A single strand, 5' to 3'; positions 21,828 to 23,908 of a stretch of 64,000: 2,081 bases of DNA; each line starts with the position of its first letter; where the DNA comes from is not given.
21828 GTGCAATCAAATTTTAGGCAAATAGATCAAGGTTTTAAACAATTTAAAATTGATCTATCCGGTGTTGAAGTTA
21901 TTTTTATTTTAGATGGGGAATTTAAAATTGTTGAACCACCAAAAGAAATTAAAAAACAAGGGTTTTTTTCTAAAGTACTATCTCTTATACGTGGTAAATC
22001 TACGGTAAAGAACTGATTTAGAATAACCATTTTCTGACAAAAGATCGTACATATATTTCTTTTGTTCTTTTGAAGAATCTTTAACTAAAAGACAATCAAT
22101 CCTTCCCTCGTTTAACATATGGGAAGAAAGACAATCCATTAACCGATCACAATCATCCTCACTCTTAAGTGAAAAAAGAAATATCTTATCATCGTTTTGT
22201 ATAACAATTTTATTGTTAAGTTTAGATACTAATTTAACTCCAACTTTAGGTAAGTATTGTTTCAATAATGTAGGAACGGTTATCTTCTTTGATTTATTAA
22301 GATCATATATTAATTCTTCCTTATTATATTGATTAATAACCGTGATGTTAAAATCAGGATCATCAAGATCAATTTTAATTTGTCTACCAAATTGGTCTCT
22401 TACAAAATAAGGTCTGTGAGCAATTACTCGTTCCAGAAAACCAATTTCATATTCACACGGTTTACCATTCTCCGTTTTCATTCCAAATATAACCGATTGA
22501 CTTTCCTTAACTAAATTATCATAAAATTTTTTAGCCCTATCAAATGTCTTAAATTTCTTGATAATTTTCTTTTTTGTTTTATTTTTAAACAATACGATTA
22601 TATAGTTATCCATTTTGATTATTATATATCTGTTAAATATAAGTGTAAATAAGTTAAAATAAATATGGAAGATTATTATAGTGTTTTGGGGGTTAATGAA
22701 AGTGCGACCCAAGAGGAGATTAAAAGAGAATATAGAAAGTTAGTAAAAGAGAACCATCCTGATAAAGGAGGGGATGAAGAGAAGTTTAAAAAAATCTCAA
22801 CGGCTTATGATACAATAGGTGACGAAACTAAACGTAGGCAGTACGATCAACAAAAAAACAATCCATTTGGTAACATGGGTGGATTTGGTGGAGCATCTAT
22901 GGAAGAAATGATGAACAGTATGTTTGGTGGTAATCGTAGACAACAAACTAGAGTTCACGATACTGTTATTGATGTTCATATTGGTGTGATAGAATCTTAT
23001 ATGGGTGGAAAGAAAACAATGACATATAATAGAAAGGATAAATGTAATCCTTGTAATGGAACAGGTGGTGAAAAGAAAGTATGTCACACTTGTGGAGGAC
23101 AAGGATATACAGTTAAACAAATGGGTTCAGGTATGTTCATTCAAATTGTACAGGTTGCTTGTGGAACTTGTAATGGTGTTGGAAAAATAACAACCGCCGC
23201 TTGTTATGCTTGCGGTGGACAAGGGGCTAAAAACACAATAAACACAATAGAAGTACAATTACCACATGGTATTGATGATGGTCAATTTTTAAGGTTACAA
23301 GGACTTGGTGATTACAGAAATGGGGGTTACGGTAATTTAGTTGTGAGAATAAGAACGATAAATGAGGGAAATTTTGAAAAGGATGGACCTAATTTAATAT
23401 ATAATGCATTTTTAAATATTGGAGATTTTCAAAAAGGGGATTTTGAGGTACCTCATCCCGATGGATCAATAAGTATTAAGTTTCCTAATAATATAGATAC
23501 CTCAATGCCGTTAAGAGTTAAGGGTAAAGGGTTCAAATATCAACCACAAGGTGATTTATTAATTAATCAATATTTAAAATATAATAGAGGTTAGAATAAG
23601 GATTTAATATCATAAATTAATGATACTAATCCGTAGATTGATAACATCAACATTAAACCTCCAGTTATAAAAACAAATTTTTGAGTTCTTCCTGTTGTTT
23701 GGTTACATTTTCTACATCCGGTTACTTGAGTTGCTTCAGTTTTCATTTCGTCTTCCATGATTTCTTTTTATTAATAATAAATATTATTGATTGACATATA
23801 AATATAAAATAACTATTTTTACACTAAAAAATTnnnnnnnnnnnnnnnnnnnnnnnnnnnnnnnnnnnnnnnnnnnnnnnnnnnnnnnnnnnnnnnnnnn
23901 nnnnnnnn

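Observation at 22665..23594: Complete DnaK/DnaJ chaperone pair encoded by a phage, with a variant DnaK nucleotide-binding motif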

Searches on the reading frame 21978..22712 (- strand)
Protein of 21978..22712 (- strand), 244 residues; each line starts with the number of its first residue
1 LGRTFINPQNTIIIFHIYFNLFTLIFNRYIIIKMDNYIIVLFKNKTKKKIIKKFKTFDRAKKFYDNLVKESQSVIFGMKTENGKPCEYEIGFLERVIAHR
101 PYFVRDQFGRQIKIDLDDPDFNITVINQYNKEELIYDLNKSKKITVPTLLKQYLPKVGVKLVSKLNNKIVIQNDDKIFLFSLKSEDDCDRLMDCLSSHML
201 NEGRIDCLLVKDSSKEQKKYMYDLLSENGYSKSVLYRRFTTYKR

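Call 4: search_protein_families(library=pfam, proteins=[window:21978-22712:-], max_evalue=0.01)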
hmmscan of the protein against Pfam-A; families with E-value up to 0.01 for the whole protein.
window:21978-22712:- (244 aa): 0 families

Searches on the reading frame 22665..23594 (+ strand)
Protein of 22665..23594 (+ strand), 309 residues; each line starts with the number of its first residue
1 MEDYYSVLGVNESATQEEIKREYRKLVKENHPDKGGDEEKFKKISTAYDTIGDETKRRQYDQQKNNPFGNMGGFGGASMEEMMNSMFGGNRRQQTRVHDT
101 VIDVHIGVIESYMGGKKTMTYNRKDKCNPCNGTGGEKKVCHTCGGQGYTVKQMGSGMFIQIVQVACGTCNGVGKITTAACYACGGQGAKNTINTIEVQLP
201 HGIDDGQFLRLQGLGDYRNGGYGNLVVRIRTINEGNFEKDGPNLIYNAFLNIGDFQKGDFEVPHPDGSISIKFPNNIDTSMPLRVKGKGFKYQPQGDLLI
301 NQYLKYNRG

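Call 4: search_protein_families(library=pfam, proteins=[window:22665-23594:+], max_evalue=0.01)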
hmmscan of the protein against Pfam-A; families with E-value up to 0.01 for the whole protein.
window:22665-23594:+ (309 aa): 3 families
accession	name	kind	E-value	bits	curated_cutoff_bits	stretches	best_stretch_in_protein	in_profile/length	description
PF00226.36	DnaJ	-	6.2e-22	77.9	27.8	1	3-61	1-63/63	DnaJ domain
PF01556.23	DnaJ_C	-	8.3e-20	71.8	26.6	1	102-301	3-146/152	DnaJ C terminal domain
PF00684.25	DnaJ_CXXCXGXG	-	1.5e-09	38.4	32.7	1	127-187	1-65/65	DnaJ central domain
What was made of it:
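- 22665..23594 (+): dnaJ: short class-A (type I) J-protein, 309 aa. Pfam DnaJ, DnaJ_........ and DnaJ_C all above cut-off (call 4).
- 22671..22847 (+): J domain (aa 3-61) with HPD motif. Pfam match aa 3-61 (call 4).
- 23043..23225 (+): Zinc-finger-like region with four CxxCxGxG repeats (aa 127-187). Pfam DnaJ_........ 1.5e-9 (call 4).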

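Call 9: search_dna_similar(query=window:22665-23594:+, collection=phages, mode=protein, max_rows=30)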
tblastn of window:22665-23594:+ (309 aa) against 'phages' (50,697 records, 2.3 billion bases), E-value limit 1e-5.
Records with a match: 53; places in all: 57; records where one place covers at least 80% of the query: 34.
Best place of each record, by identity: <60% 53.
By first word of the organism name: Prevotella 15; uncultured 9; Acinetobacter 4; Listeria 4; Bacteriophage 4; Salmonella 2; Agrobacterium 2; Alteromonas 2; Bacillus 2; Brevundimonas 2; and 7 more.
By host as written in the record: - 17; Prevotella sp. 15; Listeria monocytogenes 4; Agrobacterium tumefaciens C58 2; Alteromonas confluentis DSSK2-12 2; Bacillus cohnii 2; Brevundimonas pondensis LVF1 2; Escherichia coli O157:H7 ATCC 43895 1; and 8 more.
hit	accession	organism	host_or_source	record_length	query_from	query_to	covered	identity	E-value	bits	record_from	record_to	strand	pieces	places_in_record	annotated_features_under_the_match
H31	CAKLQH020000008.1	Acinetobacter phage MD-2021a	not known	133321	3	299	96%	35.8%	5e-41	157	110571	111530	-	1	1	dnaJ: chaperone protein DnaJ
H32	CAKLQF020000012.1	Acinetobacter phage MD-2021a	not known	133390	3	299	96%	35.8%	5e-41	157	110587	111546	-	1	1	dnaJ: chaperone protein DnaJ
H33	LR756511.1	uncultured phage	metagenomic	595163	3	304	98%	32.2%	1e-28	121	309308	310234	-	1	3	record has no annotation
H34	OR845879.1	Escherichia phage ECO95 1-6-1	Escherichia coli O157:H7 ATCC 43895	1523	3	299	96%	32.6%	3e-36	140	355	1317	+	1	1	record has no annotation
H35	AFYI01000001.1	Salmonella enterica subsp. enterica serovar Infantis str. ...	Homo sapiens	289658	3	299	96%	32.6%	3e-35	140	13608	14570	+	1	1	chaperone protein DnaJ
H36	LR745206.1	uncultured phage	metagenomic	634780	2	290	94%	33.2%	8e-34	136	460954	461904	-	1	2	record has no annotation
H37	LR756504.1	uncultured phage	metagenomic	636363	2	300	97%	31.5%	4e-32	131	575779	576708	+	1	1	record has no annotation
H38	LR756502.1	uncultured phage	metagenomic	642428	2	290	94%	31.6%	4e-35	140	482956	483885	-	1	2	record has no annotation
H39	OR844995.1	Staphylococcus phage SA 1306 Kay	Staphylococcus aureus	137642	3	291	94%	31.3%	5e-35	140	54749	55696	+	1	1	record has no annotation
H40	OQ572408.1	Pseudomonas phage Y6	Pseudomonas aeruginosa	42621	3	289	93%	31.2%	7e-30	125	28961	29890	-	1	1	record has no annotation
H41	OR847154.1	Listeria phage LM 4-11-1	Listeria monocytogenes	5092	3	289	93%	30.6%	1e-35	141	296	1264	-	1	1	record has no annotation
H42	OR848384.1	Listeria phage LM 4-14-1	Listeria monocytogenes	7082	3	289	93%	30.6%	1e-35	141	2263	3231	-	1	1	record has no annotation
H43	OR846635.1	Enterococcus phage Efs 1-1-1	Enterococcus faecalis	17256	3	289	93%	30.4%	8e-34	136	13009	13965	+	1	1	record has no annotation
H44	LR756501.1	uncultured phage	metagenomic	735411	2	300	97%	29.2%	3e-22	102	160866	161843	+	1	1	record has no annotation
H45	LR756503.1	uncultured phage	metagenomic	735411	2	300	97%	29.2%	3e-22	102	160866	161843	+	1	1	record has no annotation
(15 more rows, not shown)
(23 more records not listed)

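Call 17: find_encoding_contigs(protein=window:22665-23594:+, flank=10000, max_places=4)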
Protein window:22665-23594:+ (309 aa): 16 contigs read that carry it; 4 places shown.
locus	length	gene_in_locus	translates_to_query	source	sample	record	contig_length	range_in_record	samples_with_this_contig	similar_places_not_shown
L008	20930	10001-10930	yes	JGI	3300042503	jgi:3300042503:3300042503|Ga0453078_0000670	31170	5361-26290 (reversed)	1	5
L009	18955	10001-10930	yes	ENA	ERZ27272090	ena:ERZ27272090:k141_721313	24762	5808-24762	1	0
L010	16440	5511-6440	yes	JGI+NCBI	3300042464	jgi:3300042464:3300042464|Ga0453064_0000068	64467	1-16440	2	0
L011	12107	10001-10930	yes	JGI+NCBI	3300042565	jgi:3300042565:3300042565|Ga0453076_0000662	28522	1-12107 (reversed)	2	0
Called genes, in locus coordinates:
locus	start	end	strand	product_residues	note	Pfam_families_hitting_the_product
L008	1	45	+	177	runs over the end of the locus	-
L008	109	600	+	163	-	PF20216:DUF6576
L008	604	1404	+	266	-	PF04542:Sigma70_r2, PF04545:Sigma70_r4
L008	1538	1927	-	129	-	-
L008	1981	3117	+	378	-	-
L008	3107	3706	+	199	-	PF01510:Amidase_2 (weak)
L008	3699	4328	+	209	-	-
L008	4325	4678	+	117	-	-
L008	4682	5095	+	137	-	-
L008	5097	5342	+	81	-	-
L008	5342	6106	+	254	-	-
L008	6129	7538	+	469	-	-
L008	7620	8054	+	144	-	-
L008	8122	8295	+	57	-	PF07432:Hc1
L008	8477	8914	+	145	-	-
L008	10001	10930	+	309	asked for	PF00226:DnaJ, PF01556:DnaJ_C, PF00684:DnaJ_CXXCXGXG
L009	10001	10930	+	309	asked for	PF00226:DnaJ, PF01556:DnaJ_C, PF00684:DnaJ_CXXCXGXG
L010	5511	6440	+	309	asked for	PF00226:DnaJ, PF01556:DnaJ_C, PF00684:DnaJ_CXXCXGXG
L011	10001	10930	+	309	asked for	PF00226:DnaJ, PF01556:DnaJ_C, PF00684:DnaJ_CXXCXGXG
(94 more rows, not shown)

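Call 30: find_related_loci(query=window:22665-23594:+, collection=viral_contigs, flank=5000)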
Query window:22665-23594:+ (309 aa) in viral_contigs; peptide patterns used: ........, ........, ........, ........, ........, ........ (x = any residue, [..] = any of these).
66 stretches matched a pattern; 56 encode a relative of the query (tblastn E <= 1e-3); 56 distinct loci.
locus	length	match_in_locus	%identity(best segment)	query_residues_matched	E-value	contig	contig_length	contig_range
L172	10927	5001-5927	96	1-309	0e+0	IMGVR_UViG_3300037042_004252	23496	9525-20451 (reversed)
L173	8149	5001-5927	96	1-309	0e+0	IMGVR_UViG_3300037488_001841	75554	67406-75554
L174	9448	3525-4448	88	1-308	0e+0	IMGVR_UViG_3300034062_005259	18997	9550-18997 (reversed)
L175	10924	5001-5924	87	1-308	0e+0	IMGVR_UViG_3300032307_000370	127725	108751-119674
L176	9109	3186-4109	86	1-308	0e+0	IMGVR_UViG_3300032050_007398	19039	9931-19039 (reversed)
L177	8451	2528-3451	86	1-308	0e+0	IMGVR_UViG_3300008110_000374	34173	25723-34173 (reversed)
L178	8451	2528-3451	86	1-308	0e+0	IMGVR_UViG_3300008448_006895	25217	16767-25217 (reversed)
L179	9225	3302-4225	81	1-308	1e-177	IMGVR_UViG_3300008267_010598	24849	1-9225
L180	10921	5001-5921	78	1-308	2e-167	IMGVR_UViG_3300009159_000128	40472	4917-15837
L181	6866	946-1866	78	1-308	2e-167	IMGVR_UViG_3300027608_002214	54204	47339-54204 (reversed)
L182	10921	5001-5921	78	1-308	3e-167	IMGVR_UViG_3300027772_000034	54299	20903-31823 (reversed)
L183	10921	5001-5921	78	1-308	1e-166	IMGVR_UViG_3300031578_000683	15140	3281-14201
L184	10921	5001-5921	78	1-308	1e-166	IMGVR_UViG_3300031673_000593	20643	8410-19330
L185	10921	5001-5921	78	1-308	3e-167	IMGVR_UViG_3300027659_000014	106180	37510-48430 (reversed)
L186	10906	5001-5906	56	1-308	1e-120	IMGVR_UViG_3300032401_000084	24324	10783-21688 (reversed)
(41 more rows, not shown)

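Call 54: search_solved_structures(query=window:22665-23594:+, show_alignments=1, max_evalue=1e-10)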
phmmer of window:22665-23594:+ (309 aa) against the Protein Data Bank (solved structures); distinct sequences matched with E-value up to 1e-10: 28.
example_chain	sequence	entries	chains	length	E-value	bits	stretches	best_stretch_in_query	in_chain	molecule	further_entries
6jzb_A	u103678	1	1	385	4.4e-40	141.3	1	3-304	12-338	Chaperone protein DnaJ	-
7zhs_A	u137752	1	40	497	1.8e-27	99.9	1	4-291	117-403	Ubiquitin-like protein SMT3,DnaJ homolog subfamily A member 2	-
6psi_A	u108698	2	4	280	1.4e-20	77.2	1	2-119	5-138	Chaperone protein DnaJ 2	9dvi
3lz8_A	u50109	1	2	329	8e-19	71.4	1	2-122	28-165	Putative chaperone DnaJ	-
1nlt_A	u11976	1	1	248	1.7e-18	70.4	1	96-301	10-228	Mitochondrial protein import protein MAS5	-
4j80_A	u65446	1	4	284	2.1e-18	70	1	2-89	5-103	Chaperone protein DnaJ 2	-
8e2o_A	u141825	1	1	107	9.9e-18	67.8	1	3-95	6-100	Isoform 2 of DnaJ homolog subfamily A member 1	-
2lo1_A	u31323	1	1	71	2.1e-14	56.9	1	3-62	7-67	DnaJ homolog subfamily A member 1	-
1bq0_A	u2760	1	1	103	2.9e-14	56.5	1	2-88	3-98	DNAJ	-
2m6y_A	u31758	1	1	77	3.1e-14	56.3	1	3-62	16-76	DnaJ homolog subfamily A member 1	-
1xbl_A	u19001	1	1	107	4e-14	56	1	2-88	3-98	DNAJ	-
5nro_B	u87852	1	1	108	4.5e-14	55.8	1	2-88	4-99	Chaperone protein DnaJ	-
4j7z_A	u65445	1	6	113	4.7e-14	55.8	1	2-65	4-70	Chaperone protein DnaJ 2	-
9dyv_A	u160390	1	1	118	5.2e-14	55.6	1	2-65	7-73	Chaperone protein DnaJ 2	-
2dn9_A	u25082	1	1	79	4.7e-13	52.5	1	3-67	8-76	DnaJ homolog subfamily A member 3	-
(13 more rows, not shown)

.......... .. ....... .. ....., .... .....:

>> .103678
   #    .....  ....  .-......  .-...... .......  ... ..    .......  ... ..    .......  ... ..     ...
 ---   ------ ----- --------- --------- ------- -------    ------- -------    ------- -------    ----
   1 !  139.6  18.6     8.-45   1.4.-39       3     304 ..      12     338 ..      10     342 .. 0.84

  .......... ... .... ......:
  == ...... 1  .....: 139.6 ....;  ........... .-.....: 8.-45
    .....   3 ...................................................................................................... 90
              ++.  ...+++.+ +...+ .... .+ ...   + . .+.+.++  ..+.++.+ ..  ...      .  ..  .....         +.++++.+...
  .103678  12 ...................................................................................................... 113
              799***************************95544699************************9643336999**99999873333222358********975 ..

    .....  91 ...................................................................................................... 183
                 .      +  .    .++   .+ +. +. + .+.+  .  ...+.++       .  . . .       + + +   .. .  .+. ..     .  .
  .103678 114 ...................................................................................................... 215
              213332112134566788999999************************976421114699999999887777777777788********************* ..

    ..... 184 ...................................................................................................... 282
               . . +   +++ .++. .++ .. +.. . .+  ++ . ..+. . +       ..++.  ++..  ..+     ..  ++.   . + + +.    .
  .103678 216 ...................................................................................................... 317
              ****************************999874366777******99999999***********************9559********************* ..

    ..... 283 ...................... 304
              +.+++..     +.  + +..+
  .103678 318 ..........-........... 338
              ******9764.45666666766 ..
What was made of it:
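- On Class A (type I) DnaJ/Hsp40: Aligned through residue 338 of 6jzb (call 54).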

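Call 59: search_protein_representatives(protein=window:22665-23594:+)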
Query: 309 residues. Proteins with E-value up to 0.001 (for the whole library): 81410; up to 1e-10: 17738; up to 1e-30: 1456. The best 150 are listed.
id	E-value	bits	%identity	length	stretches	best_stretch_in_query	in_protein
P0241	2.4e-91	322.9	47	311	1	3-309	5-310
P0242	6.1e-91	321.5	49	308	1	1-304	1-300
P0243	1.9e-83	296.9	58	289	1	2-222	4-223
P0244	2.1e-80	286.9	44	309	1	1-308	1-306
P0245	9.0e-77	275.0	44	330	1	1-296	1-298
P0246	1.1e-75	271.4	45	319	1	1-307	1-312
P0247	2.9e-74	266.7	43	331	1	2-300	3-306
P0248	1.2e-73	264.8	51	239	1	3-239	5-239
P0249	6.2e-71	255.8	46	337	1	3-305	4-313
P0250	5.3e-68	246.2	44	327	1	1-299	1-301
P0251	4.4e-66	239.9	43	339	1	1-300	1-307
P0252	1.6e-65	238.0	41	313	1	1-308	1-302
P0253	1.6e-63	231.5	42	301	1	1-308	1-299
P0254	7.2e-63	229.3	41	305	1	1-300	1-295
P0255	5.4e-62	226.4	40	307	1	3-306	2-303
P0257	8.8e-59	215.9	42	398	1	1-239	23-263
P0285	2.1e-45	172.0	42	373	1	3-291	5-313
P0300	8.2e-44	166.7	39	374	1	2-290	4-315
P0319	1.4e-42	162.7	40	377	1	2-299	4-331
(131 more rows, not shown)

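Call 60: list_cluster_members(proteins=[P0241, P0242, P0244, P0245, P0246, P0249, P0257, P0285, P0300, P0319])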
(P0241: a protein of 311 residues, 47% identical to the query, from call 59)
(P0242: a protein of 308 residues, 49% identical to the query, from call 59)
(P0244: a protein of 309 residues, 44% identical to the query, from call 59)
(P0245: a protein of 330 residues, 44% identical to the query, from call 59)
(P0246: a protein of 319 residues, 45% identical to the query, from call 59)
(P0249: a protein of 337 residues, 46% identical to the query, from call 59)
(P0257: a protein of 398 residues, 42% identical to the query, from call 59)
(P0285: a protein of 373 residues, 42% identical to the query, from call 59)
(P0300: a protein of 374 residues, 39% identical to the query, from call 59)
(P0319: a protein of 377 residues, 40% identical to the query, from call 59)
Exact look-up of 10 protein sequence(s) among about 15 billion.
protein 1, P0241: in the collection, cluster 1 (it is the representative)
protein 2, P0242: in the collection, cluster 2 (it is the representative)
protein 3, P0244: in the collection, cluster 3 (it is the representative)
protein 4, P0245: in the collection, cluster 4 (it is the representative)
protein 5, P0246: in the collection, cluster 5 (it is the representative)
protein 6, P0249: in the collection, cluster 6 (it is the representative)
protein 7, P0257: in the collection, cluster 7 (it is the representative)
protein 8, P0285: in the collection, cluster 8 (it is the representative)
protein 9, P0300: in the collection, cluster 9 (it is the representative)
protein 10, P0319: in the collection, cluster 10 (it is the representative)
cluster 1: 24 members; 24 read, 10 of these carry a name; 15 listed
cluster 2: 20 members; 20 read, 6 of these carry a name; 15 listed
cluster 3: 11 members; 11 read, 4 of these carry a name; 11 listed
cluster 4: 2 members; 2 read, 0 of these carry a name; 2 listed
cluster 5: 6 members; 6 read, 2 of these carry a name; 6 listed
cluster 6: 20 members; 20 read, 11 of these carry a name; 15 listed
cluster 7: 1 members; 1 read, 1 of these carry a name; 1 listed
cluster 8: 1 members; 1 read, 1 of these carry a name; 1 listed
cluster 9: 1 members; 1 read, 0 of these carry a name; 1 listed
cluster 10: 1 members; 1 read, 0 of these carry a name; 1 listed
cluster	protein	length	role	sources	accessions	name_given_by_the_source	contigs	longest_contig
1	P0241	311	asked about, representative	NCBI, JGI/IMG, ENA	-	molecular chaperone DnaJ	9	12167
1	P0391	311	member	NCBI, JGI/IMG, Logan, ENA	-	molecular chaperone DnaJ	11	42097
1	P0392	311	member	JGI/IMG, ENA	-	molecular chaperone DnaJ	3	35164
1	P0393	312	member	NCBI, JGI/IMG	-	molecular chaperone DnaJ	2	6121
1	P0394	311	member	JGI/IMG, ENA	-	molecular chaperone DnaJ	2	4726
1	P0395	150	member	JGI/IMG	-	molecular chaperone DnaJ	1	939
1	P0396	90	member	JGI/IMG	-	DnaJ-class molecular chaperone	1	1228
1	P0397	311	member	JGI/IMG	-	molecular chaperone DnaJ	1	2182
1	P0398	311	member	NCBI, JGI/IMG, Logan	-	molecular chaperone DnaJ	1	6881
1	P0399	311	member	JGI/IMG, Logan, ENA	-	molecular chaperone DnaJ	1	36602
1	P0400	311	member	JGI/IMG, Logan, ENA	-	-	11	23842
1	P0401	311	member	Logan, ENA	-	-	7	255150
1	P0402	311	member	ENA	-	-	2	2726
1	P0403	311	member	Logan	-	-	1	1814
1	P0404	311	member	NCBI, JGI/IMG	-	-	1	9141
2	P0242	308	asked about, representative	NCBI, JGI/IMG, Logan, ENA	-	DnaJ-class molecular chaperone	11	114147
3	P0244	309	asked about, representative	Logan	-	-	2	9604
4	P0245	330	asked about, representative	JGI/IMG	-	-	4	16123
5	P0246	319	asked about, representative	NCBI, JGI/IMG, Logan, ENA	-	molecular chaperone DnaJ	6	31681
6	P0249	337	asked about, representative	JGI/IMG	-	molecular chaperone DnaJ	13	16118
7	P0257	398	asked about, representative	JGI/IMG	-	molecular chaperone DnaJ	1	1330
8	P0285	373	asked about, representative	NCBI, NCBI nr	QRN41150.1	MAG: molecular chaperone DnaJ [Neisseriaceae bacterium]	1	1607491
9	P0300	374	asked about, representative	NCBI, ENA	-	-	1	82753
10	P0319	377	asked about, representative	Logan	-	-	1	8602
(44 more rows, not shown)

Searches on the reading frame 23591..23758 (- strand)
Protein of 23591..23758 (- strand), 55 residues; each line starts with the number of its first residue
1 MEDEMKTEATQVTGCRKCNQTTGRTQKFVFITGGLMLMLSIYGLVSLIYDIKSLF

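Call 66: search_protein_families(library=pfam, proteins=[window:23591-23758:-], max_evalue=0.01)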
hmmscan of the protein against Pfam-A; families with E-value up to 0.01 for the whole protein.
window:23591-23758:- (55 aa): 0 families
